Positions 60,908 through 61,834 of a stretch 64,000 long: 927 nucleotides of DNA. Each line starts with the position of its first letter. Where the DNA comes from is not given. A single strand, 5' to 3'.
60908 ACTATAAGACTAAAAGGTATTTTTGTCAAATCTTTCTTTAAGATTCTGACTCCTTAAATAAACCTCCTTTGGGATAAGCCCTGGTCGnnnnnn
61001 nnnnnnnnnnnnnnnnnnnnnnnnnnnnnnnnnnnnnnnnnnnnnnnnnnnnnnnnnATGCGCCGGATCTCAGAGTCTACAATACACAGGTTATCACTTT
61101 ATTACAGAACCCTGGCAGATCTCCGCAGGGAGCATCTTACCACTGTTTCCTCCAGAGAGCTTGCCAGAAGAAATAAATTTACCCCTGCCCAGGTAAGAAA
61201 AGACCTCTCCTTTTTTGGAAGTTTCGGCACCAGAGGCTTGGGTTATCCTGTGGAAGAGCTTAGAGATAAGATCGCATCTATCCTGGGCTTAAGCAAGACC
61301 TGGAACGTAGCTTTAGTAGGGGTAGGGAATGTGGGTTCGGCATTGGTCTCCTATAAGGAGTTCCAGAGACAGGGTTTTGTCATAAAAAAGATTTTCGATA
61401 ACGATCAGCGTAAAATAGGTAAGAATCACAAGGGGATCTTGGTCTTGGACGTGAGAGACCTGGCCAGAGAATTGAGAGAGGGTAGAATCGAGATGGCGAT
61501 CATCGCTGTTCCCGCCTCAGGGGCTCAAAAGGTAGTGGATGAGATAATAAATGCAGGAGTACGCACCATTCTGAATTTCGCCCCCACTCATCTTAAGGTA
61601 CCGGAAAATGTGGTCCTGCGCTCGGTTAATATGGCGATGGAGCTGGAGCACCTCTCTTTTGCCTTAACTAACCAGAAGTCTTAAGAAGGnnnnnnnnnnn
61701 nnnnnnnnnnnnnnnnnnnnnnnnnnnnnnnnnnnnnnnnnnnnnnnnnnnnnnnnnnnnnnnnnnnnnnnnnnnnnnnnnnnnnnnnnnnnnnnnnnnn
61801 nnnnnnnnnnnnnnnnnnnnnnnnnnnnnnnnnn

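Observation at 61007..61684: rex gene with autoregulatory operator; two Rex boxes in the window bracket redox genes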

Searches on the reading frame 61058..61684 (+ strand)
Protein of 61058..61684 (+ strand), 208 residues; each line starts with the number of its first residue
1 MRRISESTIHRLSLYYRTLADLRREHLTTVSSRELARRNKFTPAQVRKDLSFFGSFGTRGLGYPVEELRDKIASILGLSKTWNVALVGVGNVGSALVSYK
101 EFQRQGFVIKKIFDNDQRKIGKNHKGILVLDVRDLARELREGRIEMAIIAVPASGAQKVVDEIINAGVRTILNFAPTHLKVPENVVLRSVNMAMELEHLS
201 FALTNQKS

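Call 4: search_protein_families(library=pfam, proteins=[window:61058-61684:+])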
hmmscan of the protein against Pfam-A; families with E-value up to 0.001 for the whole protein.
window:61058-61684:+ (208 aa): 3 families
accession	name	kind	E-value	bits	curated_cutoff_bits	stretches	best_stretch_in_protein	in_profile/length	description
PF02629.25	CoA_binding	-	7.2e-23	81.6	22.3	1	80-176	2-96/97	CoA binding domain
PF06971.19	Put_DNA-bind_N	-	7.9e-18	64.7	27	1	4-51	2-49/49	Putative DNA-binding protein N-terminus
PF01408.29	GFO_IDH_MocA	-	0.00012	23.2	24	1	83-171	2-90/120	Oxidoreductase family, NAD-binding Rossmann fold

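Call 5: search_protein_families(library=ncbifam, proteins=[window:61058-61684:+])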
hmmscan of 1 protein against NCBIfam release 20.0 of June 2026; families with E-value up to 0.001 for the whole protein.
window:61058-61684:+ (208 aa): 9 families
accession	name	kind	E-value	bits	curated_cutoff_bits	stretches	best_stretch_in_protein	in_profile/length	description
NF003995.0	PRK05472.2-4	subfamily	1.9e-79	266.1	126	1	2-207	4-209/213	redox-sensing transcriptional repressor Rex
NF003993.0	PRK05472.2-2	equivalog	1.7e-76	256.4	217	1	2-207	4-209/212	redox-sensing transcriptional repressor Rex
NF003992.0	PRK05472.2-1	equivalog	3.7e-71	239.2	226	1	2-205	19-222/249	redox-sensing transcriptional repressor Rex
NF003990.0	PRK05472.1-4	equivalog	1.5e-62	211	233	1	2-207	5-210/214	redox-sensing transcriptional repressor Rex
NF003994.0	PRK05472.2-3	equivalog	3.4e-57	193.3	130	1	3-206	8-211/217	redox-sensing transcriptional repressor Rex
NF003996.0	PRK05472.2-5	equivalog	4.9e-57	193.1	138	1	4-207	2-203/209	redox-sensing transcriptional repressor Rex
NF003989.0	PRK05472.1-3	equivalog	1.1e-56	191.9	177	1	3-207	7-211/215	redox-sensing transcriptional repressor Rex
NF003988.0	PRK05472.1-1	equivalog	1.2e-45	156.1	321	1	3-205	6-210/214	redox-sensing transcriptional repressor Rex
NF003991.0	PRK05472.1-5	equivalog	8.4e-42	143.5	198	1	3-206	6-209/211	redox-sensing transcriptional repressor Rex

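Call 10: find_homologous_proteins(query=window:61058-61684:+)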
Query window:61058-61684:+ (208 aa): 7999 proteins with E <= 0.001 among 8000 candidates; the best 120 are listed.
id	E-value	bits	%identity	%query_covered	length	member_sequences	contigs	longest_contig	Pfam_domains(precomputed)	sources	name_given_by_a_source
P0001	4.2e-123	426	95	100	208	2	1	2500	PF02629.26,PF06971.20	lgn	-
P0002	5.5e-117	406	91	100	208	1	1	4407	PF02629.26,PF06971.20,PF01408.29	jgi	jgi:redox-sensing transcriptional repressor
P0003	7.9e-117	406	91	100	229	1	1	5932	PF02629.26,PF06971.20,PF01408.29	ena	-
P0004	3.9e-110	384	87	99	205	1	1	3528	PF02629.26,PF06971.20,PF01408.29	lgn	-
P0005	8.4e-110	383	64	99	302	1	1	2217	PF02629.26,PF06971.20,PF01408.29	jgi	jgi:redox-sensing transcriptional repressor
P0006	8.9e-110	383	86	99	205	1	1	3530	PF02629.26,PF06971.20,PF01408.29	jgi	jgi:redox-sensing transcriptional repressor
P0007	3.6e-109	381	84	99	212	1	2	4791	PF02629.26,PF06971.20,PF01408.29,PF13727.13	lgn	-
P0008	2.2e-108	378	86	98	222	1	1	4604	PF02629.26,PF06971.20,PF01408.29,PF13727.13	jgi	-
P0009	1.6e-106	372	85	100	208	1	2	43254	PF02629.26,PF06971.20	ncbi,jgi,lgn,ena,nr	ncbi:MAG: redox-sensing transcriptional repressor Rex [candidate division Zixibacteria bacterium]|nr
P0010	2.5e-106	371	83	99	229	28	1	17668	PF02629.26,PF06971.20,PF01408.29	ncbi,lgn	-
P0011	3.1e-106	371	84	99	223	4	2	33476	PF02629.26,PF06971.20,PF01408.29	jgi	-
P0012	4.3e-105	367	82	99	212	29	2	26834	PF02629.26,PF06971.20,PF01408.29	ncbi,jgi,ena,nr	ncbi:MAG: redox-sensing transcriptional repressor Rex [candidate division Zixibacteria bacterium RBG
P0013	3.2e-104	365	82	99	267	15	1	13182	PF02629.26,PF06971.20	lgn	-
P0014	1.1e-103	363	81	99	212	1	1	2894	PF02629.26,PF06971.20,PF01408.29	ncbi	-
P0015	2.8e-94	332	72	100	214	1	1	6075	PF02629.26,PF06971.20,PF01408.29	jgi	jgi:redox-sensing transcriptional repressor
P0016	3.0e-94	332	74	99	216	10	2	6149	PF02629.26,PF06971.20,PF01408.29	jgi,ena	-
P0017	1.9e-93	329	71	100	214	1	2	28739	PF02629.26,PF06971.20,PF01408.29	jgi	jgi:redox-sensing transcriptional repressor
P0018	3.0e-93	329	71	99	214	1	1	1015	PF02629.26,PF06971.20,PF01408.29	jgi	jgi:redox-sensing transcriptional repressor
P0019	3.8e-93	328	72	98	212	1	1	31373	PF02629.26,PF06971.20,PF01408.29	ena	-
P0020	5.6e-93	328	71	100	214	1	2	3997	PF02629.26,PF06971.20,PF01408.29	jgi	jgi:redox-sensing transcriptional repressor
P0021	5.6e-93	328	71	100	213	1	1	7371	PF02629.26,PF06971.20,PF01408.29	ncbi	-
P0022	1.1e-92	327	72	99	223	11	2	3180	PF02629.26,PF06971.20,PF01408.29,PF13727.13,PF01118.31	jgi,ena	-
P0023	1.2e-92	327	73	97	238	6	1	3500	PF02629.26,PF06971.20,PF01408.29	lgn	-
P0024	1.4e-92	327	71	100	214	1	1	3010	PF02629.26,PF06971.20,PF01408.29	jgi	jgi:redox-sensing transcriptional repressor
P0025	1.5e-92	326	72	100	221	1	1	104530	PF02629.26,PF06971.20,PF01408.29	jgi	jgi:redox-sensing transcriptional repressor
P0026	1.7e-92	326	71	99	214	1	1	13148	PF02629.26,PF06971.20,PF01408.29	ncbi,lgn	-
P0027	1.7e-92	326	71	99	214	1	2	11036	PF02629.26,PF06971.20,PF01408.29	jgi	jgi:redox-sensing transcriptional repressor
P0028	2.0e-92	326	71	100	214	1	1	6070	PF02629.26,PF06971.20,PF01408.29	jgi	-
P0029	2.0e-92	326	71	100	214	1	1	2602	PF02629.26,PF06971.20,PF01408.29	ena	-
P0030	2.5e-92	326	73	99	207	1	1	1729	PF02629.26,PF06971.20,PF01408.29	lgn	-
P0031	2.6e-92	326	71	100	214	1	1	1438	PF02629.26,PF06971.20,PF01408.29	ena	-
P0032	3.0e-92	326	73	99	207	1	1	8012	PF02629.26,PF06971.20,PF01408.29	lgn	-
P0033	3.9e-92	325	72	99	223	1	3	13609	PF02629.26,PF06971.20,PF01408.29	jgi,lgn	jgi:redox-sensing transcriptional repressor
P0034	4.0e-92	325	71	99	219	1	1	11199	PF02629.26,PF06971.20,PF01408.29,PF13727.13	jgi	jgi:redox-sensing transcriptional repressor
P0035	4.1e-92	325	70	100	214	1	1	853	PF02629.26,PF06971.20,PF01408.29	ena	-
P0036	4.2e-92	325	73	99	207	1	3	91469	PF02629.26,PF06971.20,PF01408.29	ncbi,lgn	-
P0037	4.2e-92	325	71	100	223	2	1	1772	PF02629.26,PF06971.20,PF01408.29,PF13727.13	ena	-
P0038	5.9e-92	325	71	100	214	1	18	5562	PF02629.26,PF06971.20,PF01408.29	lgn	-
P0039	6.9e-92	324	70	99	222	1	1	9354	PF02629.26,PF06971.20,PF01408.29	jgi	jgi:redox-sensing transcriptional repressor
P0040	6.9e-92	324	72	98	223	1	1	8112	PF02629.26,PF06971.20,PF01408.29,PF13727.13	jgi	jgi:redox-sensing transcriptional repressor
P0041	8.4e-92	324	71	100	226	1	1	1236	PF02629.26,PF06971.20,PF01408.29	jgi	jgi:redox-sensing transcriptional repressor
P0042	1.2e-91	324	72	99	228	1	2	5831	PF02629.26,PF06971.20,PF01408.29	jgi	jgi:redox-sensing transcriptional repressor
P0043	1.2e-91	324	71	99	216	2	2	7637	PF02629.26,PF06971.20,PF01408.29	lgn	-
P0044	1.6e-91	323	71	100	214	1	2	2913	PF02629.26,PF06971.20,PF01408.29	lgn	-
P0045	2.0e-91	323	72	99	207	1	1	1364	PF02629.26,PF06971.20,PF01408.29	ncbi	-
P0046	3.1e-91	322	71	99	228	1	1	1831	PF02629.26,PF06971.20,PF01408.29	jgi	jgi:redox-sensing transcriptional repressor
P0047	3.2e-91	322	72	99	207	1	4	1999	PF02629.26,PF06971.20,PF01408.29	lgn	-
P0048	3.4e-91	322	70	99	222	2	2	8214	PF02629.26,PF06971.20,PF01408.29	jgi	jgi:redox-sensing transcriptional repressor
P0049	3.4e-91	322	71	99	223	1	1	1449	PF02629.26,PF06971.20,PF01408.29,PF13727.13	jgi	jgi:redox-sensing transcriptional repressor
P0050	3.4e-91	322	73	98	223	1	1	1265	PF02629.26,PF06971.20,PF01408.29,PF13727.13,PF01118.31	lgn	-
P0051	3.6e-91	322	70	99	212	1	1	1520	PF02629.26,PF06971.20,PF01408.29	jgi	jgi:redox-sensing transcriptional repressor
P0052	3.9e-91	322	72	99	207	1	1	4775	PF02629.26,PF06971.20,PF01408.29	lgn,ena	-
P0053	3.9e-91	322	71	100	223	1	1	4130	PF02629.26,PF06971.20,PF01408.29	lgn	-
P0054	3.9e-91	322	70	98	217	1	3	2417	PF02629.26,PF06971.20,PF01408.29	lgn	-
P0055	4.0e-91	322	71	100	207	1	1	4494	PF02629.26,PF06971.20,PF01408.29,PF03807.24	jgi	jgi:redox-sensing transcriptional repressor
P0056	5.0e-91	322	70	99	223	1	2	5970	PF02629.26,PF06971.20,PF01408.29,PF13727.13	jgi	jgi:redox-sensing transcriptional repressor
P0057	5.3e-91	321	71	99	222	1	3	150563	PF02629.26,PF06971.20,PF01408.29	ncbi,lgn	-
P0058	5.4e-91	321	71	99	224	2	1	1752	PF02629.26,PF06971.20,PF01408.29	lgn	-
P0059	5.8e-91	321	70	100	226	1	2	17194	PF02629.26,PF06971.20,PF01408.29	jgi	jgi:redox-sensing transcriptional repressor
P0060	6.8e-91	321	71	99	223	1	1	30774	PF02629.26,PF06971.20,PF01408.29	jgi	jgi:redox-sensing transcriptional repressor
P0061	6.8e-91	321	72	98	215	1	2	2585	PF02629.26,PF06971.20,PF01408.29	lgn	-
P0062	7.8e-91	321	70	99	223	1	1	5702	PF02629.26,PF06971.20,PF01408.29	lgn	-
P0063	8.3e-91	321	72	98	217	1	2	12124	PF02629.26,PF06971.20,PF01408.29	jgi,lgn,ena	-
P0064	8.4e-91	321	72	98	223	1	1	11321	PF02629.26,PF06971.20,PF01408.29,PF13727.13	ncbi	-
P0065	8.4e-91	321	70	99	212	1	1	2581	PF02629.26,PF06971.20,PF01408.29,PF01118.31,PF03807.24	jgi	-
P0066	8.8e-91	321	70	100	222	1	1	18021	PF02629.26,PF06971.20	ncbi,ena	-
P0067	9.4e-91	321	72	99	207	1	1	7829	PF02629.26,PF06971.20,PF01408.29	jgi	-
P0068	9.7e-91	321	70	99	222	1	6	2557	PF02629.26,PF06971.20,PF01408.29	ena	-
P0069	1.0e-90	320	69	99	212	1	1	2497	PF02629.26,PF06971.20,PF01408.29,PF01118.31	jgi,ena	jgi:redox-sensing transcriptional repressor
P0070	1.1e-90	320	73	98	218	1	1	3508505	PF02629.26,PF06971.20,PF01408.29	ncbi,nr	ncbi:Redox-sensing transcriptional repressor Rex [Candidatus Zixiibacteriota bacterium]|nr:Redox-sen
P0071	1.4e-90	320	68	99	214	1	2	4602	PF02629.26,PF06971.20,PF01408.29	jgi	jgi:redox-sensing transcriptional repressor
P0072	1.5e-90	320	70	99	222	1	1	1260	PF02629.26,PF06971.20,PF01408.29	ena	-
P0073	1.6e-90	320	71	98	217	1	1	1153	PF02629.26,PF06971.20,PF01408.29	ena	-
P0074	1.6e-90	320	71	98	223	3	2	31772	PF02629.26,PF06971.20,PF01408.29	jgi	jgi:redox-sensing transcriptional repressor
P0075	1.8e-90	320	71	98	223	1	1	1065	PF02629.26,PF06971.20,PF01408.29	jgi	jgi:redox-sensing transcriptional repressor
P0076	1.8e-90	320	71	98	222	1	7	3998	PF02629.26,PF06971.20,PF01408.29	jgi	-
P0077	1.8e-90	320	69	99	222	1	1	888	PF02629.26,PF06971.20,PF01408.29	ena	-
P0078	1.9e-90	320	68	99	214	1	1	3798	PF02629.26,PF06971.20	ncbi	-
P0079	1.9e-90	320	70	99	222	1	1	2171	PF02629.26,PF06971.20,PF01408.29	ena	-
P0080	1.9e-90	320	72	99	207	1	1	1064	PF02629.26,PF06971.20,PF01408.29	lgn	-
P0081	1.9e-90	320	70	99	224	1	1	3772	PF02629.26,PF06971.20,PF01408.29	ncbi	-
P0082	2.0e-90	320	69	99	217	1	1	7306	PF02629.26,PF06971.20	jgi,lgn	-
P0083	2.4e-90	319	70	99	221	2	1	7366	PF02629.26,PF06971.20,PF01408.29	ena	-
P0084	2.5e-90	319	69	99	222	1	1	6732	PF02629.26,PF06971.20,PF01408.29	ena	-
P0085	2.5e-90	319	69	99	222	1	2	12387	PF02629.26,PF06971.20,PF01408.29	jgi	-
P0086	2.5e-90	319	69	99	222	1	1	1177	PF02629.26,PF06971.20,PF01408.29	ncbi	-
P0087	2.6e-90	319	69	99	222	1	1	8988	PF02629.26,PF06971.20,PF01408.29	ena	-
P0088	2.7e-90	319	70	99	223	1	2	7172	PF02629.26,PF06971.20,PF01408.29,PF01118.31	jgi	jgi:redox-sensing transcriptional repressor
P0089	2.9e-90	319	70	100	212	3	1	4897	PF02629.26,PF06971.20,PF01408.29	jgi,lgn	jgi:redox-sensing transcriptional repressor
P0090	2.9e-90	319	70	100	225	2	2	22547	PF02629.26,PF06971.20,PF01408.29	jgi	-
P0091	3.2e-90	319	69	99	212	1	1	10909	PF02629.26,PF06971.20,PF01408.29,PF03807.24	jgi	-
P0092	3.3e-90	319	69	99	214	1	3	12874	PF02629.26,PF06971.20,PF01408.29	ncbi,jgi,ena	jgi:redox-sensing transcriptional repressor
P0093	3.4e-90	319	71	98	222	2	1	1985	PF02629.26,PF06971.20,PF01408.29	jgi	-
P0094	3.5e-90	319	71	98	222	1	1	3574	PF02629.26,PF06971.20,PF01408.29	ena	-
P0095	3.5e-90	319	71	98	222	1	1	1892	PF02629.26,PF06971.20,PF01408.29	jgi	-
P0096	3.5e-90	319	72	98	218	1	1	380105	PF02629.26,PF06971.20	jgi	jgi:redox-sensing transcriptional repressor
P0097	3.8e-90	319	69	99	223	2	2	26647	PF02629.26,PF06971.20,PF01408.29,PF01118.31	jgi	jgi:redox-sensing transcriptional repressor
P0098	3.8e-90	319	70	98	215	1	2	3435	PF02629.26,PF06971.20,PF01408.29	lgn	-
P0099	3.9e-90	319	69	99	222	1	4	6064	PF02629.26,PF06971.20,PF01408.29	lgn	-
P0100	4.1e-90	319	71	99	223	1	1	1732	PF02629.26,PF06971.20,PF01408.29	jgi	jgi:redox-sensing transcriptional repressor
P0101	4.2e-90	319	70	99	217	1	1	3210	PF02629.26,PF06971.20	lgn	-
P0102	4.4e-90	318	69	99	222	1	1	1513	PF02629.26,PF06971.20,PF01408.29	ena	-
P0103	4.6e-90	318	69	99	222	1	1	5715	PF02629.26,PF06971.20,PF01408.29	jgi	jgi:redox-sensing transcriptional repressor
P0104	4.6e-90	318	69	100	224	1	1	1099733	PF02629.26,PF06971.20,PF01408.29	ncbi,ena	-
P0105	4.7e-90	318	70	99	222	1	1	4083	PF02629.26,PF06971.20,PF01408.29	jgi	-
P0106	4.7e-90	318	72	98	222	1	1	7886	PF02629.26,PF06971.20,PF01408.29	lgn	-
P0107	4.8e-90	318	72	98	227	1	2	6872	PF02629.26,PF06971.20,PF01408.29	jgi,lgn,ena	-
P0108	4.8e-90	318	69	99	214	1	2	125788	PF02629.26,PF06971.20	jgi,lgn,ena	-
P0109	4.9e-90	318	71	100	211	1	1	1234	PF02629.26,PF06971.20,PF01408.29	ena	-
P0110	4.9e-90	318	71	98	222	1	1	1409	PF02629.26,PF06971.20,PF01408.29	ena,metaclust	metaclust:\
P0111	4.9e-90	318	71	98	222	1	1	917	PF02629.26,PF06971.20,PF01408.29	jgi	-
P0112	4.9e-90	318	69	99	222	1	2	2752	PF02629.26,PF06971.20,PF01408.29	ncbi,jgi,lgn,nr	ncbi:MAG: redox-sensing transcriptional repressor Rex [Candidatus Zixiibacteriota bacterium]|nr:MAG:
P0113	5.7e-90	318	71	100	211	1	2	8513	PF02629.26,PF06971.20,PF01408.29,PF03807.24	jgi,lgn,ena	-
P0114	5.7e-90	318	71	98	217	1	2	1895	PF02629.26,PF06971.20,PF01408.29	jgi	jgi:redox-sensing transcriptional repressor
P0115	5.7e-90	318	70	99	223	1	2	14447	PF02629.26,PF06971.20,PF01408.29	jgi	jgi:redox-sensing transcriptional repressor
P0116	5.7e-90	318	67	99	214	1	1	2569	PF02629.26,PF06971.20,PF01408.29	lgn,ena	-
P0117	5.8e-90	318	70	99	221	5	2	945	PF02629.26,PF06971.20,PF01408.29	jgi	-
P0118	6.0e-90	318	70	98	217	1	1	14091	PF02629.26,PF06971.20,PF01408.29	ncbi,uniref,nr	ncbi:redox-sensing transcriptional repressor Rex [candidate division GN15 bacterium]|uniref:Redox-se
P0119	6.5e-90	318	69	99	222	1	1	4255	PF02629.26,PF06971.20,PF01408.29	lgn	-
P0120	6.5e-90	318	69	99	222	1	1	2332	PF02629.26,PF06971.20,PF01408.29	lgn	-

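Call 13: find_related_loci(query=window:61058-61684:+, collection=genome_contigs, flank=10000)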
Query window:61058-61684:+ (208 aa) in genome_contigs; peptide patterns used: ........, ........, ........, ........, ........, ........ (x = any residue, [..] = any of these).
314 stretches matched a pattern; 45 encode a relative of the query (tblastn E <= 1e-3); 45 distinct loci.
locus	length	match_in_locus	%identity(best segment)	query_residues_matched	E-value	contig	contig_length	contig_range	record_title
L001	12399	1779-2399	85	1-207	4e-117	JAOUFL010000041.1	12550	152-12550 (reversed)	MAG: Candidatus Zixiibacteriota bacterium isolate 4_1_July_SF_Bin42 4_1_July_SF_Bin42_scaffold_2319_c1, whole genome sho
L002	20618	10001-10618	83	1-206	4e-116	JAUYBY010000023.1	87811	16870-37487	MAG: Candidatus Zixiibacteriota bacterium isolate C20_concoct.bin.73 C20_k141_214608, whole genome shotgun sequence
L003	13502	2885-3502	83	1-206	4e-116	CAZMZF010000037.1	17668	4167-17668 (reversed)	MAG TPA_asm: uncultured Ignavibacteria bacterium isolate binchicken_co376_191 genome assembly, contig: NODE_3147_length_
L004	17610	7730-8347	82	1-206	9e-115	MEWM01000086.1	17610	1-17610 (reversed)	MAG: candidate division Zixibacteria bacterium RBG_16_43_9 RBG_16_scaffold_2991, whole genome shotgun sequence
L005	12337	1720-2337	81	1-206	3e-113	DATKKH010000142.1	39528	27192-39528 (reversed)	MAG TPA_asm: Terriglobales bacterium isolate SMAG_U14652 k141_2055923, whole genome shotgun sequence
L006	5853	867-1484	81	1-206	7e-113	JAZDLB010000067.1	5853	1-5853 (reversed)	MAG: Candidatus Zixiibacteriota bacterium isolate MEGAHIT-group-0.565 k141_12906075, whole genome shotgun sequence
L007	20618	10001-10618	81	1-206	1e-112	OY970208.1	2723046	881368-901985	MAG: uncultured candidate division Zixibacteria bacterium isolate MFD04408.bin.1.44 genome assembly, chromosome: 1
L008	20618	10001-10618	72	1-206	1e-101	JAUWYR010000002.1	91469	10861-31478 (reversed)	MAG: Candidatus Zixiibacteriota bacterium isolate CSMAG_2715 CSMAG_2715_k141_827892_length_91469_cov_12.9971, whole geno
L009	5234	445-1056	71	3-206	2e-100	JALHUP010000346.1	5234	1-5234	MAG: Candidatus Zixiibacteriota bacterium isolate PFL53 seq_3099831, whole genome shotgun sequence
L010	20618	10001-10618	69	3-208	5e-98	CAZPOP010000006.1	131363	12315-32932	MAG TPA_asm: uncultured Ignavibacteria bacterium isolate SRP214966_co5_260 genome assembly, contig: NODE_20_length_13136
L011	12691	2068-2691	70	1-208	1e-97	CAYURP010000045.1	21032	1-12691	MAG TPA_asm: uncultured Ignavibacteria bacterium isolate binchicken_co89_584 genome assembly, contig: NODE_4322_length_2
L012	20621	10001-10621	67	2-208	3e-96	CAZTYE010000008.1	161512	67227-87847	MAG TPA_asm: uncultured Ignavibacteria bacterium isolate binchicken_co16_162 genome assembly, contig: NODE_123_length_16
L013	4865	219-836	67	1-206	2e-96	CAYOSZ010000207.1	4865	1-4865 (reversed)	MAG TPA_asm: uncultured Ignavibacteria bacterium isolate SRP214966_co2_364 genome assembly, contig: NODE_35749_length_48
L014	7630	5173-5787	71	1-205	9e-96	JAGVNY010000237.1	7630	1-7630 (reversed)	MAG: Candidatus Zixiibacteriota bacterium isolate DeMMO3_21 c_000000007294, whole genome shotgun sequence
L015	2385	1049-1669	68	1-207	2e-99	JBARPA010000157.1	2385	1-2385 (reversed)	MAG: Candidatus Zixiibacteriota bacterium isolate MFD13423_ilm_asm_bin54 k127_254185, whole genome shotgun sequence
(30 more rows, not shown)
